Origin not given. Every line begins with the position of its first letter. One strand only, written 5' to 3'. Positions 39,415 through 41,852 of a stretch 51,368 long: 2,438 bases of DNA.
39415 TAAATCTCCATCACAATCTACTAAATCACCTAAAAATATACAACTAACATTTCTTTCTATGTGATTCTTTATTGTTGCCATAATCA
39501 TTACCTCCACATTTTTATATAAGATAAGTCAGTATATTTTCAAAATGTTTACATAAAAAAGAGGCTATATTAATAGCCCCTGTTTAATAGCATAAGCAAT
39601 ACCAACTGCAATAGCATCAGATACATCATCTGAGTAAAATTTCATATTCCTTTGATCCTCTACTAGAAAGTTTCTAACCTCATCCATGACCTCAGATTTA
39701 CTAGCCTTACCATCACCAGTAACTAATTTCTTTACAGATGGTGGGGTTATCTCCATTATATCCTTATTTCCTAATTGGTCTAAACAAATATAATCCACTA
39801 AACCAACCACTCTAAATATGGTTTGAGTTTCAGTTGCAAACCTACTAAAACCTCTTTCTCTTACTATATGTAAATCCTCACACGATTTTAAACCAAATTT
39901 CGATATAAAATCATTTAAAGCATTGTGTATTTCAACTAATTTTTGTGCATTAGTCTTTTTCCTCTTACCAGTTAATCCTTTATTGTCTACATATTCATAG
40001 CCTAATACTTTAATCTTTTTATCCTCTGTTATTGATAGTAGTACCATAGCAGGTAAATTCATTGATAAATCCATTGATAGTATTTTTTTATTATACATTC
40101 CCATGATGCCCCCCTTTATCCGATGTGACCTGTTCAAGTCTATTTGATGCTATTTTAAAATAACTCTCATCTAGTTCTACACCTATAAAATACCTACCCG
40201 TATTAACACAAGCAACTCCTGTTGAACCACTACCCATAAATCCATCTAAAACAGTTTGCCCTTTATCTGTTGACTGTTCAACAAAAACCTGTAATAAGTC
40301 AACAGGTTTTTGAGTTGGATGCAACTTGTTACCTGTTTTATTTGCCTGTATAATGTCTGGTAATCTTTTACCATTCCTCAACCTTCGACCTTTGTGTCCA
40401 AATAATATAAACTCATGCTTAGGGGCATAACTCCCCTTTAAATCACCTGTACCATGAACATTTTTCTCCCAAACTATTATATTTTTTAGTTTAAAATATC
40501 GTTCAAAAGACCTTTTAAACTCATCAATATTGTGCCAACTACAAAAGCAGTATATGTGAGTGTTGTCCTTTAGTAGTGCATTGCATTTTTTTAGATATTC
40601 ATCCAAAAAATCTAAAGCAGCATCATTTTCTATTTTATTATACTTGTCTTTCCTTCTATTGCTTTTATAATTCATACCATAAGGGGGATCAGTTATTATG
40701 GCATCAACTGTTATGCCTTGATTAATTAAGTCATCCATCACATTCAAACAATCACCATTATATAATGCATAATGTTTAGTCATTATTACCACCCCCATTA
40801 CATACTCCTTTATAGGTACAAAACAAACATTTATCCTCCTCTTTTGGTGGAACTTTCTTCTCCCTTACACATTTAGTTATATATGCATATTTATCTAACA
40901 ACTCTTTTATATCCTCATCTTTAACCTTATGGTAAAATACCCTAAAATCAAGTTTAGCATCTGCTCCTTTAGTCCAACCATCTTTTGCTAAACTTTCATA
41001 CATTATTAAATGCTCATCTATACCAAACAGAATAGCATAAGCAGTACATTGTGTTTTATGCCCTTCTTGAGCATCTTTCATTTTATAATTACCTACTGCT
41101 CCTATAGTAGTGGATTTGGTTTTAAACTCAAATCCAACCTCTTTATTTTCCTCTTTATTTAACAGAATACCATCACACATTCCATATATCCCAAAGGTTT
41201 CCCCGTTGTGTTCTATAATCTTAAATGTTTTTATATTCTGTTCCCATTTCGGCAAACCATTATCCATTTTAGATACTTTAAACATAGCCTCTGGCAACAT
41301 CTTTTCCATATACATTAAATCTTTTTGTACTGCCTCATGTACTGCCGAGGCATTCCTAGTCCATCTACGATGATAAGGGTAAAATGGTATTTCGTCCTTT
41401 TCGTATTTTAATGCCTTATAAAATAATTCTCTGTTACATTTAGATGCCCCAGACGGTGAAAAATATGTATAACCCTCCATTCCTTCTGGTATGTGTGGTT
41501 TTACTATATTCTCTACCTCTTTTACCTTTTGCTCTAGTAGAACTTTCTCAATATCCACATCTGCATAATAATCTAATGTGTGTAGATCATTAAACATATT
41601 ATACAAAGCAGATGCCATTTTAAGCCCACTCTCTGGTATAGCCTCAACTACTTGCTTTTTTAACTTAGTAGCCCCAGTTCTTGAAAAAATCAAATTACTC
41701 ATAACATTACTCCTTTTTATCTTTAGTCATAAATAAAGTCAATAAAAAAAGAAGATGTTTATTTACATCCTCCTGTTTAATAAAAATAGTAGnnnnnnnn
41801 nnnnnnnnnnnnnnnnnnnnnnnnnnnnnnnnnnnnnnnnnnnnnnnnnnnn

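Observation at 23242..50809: Twelve copies of a non-sigma-A promoter-like motif RTAAAC-N17-ACTnnAT, all on the minus strand in front of operon starts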

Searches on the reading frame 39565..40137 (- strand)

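Call 11: search_protein_families(library=phrogs, proteins=[window:39565-40137:-], max_evalue=0.01)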
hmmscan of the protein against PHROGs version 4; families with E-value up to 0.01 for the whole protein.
window:39565-40137:- (190 aa): 1 family
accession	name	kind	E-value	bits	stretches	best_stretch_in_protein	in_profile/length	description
phrog_159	-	DNA, RNA and nucleotide metabolism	1.6e-20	74.4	1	18-188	89-252/330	RuvC-like Holliday junction resolvase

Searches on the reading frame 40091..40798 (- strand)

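Call 11: search_protein_families(library=phrogs, proteins=[window:40091-40798:-], max_evalue=0.01)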
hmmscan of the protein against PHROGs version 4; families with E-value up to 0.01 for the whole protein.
window:40091-40798:- (235 aa): 16 families
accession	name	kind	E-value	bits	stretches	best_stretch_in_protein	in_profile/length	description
phrog_67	-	other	2.9e-70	239.2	1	6-229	120-351/743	DNA methyltransferase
phrog_498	-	other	2.1e-47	163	1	8-228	200-427/633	DNA methyltransferase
phrog_18293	-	other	5.1e-28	98.4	1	152-226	37-112/119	methyltransferase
phrog_3008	-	other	3.3e-25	89.8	1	153-227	143-217/244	DNA methyltransferase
phrog_6025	-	other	9.4e-17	62.2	1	7-114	9-112/192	DNA methyltransferase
phrog_8769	-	other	1e-16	61.5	1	178-223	10-55/71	methyltransferase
phrog_6952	-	other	6.4e-16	59.7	1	160-223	114-177/181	DNA methyltransferase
phrog_23085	-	unknown function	3.3e-15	56.9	1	150-224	34-108/138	-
phrog_23148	-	unknown function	2.4e-14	54.7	1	150-225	75-150/165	-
phrog_16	-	DNA, RNA and nucleotide metabolism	7.5e-08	32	1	143-226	838-914/986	DNA helicase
phrog_18146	-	other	2.3e-06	27.8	1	165-211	54-101/452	DNA methyltransferase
phrog_23224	-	other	2.5e-06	28.1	1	148-224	217-295/305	DNA methyltransferase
phrog_12862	-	unknown function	2.3e-05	25.3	1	10-115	3-92/149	-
phrog_12517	-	unknown function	4.9e-05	23.7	0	168-224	94-150/316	-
phrog_6380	-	other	4.9e-05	23.4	0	10-56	105-152/382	DNA methyltransferase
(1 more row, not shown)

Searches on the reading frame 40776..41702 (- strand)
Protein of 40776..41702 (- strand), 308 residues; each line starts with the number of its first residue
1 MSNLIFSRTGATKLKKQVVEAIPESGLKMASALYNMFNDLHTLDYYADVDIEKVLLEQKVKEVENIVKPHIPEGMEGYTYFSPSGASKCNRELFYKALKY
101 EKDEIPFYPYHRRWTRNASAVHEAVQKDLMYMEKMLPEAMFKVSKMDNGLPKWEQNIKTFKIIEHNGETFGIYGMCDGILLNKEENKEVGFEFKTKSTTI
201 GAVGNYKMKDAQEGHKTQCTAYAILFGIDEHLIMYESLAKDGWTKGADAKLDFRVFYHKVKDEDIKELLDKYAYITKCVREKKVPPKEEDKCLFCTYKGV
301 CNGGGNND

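Call 11: search_protein_families(library=phrogs, proteins=[window:40776-41702:-], max_evalue=0.01)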
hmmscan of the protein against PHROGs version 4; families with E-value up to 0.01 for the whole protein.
window:40776-41702:- (308 aa): 4 families
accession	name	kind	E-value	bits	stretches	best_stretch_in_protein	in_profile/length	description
phrog_1706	-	DNA, RNA and nucleotide metabolism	4.9e-36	125.7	1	55-306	24-247/293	CRISPR/Cas system associated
phrog_1990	-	DNA, RNA and nucleotide metabolism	3.3e-07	31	1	88-306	46-240/290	Cas4-domain exonuclease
phrog_2506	-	DNA, RNA and nucleotide metabolism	7.7e-05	23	1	74-286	87-314/342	exonuclease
phrog_434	-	DNA, RNA and nucleotide metabolism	0.0022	18.2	1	177-289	148-246/372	RecE-like recombination exonuclease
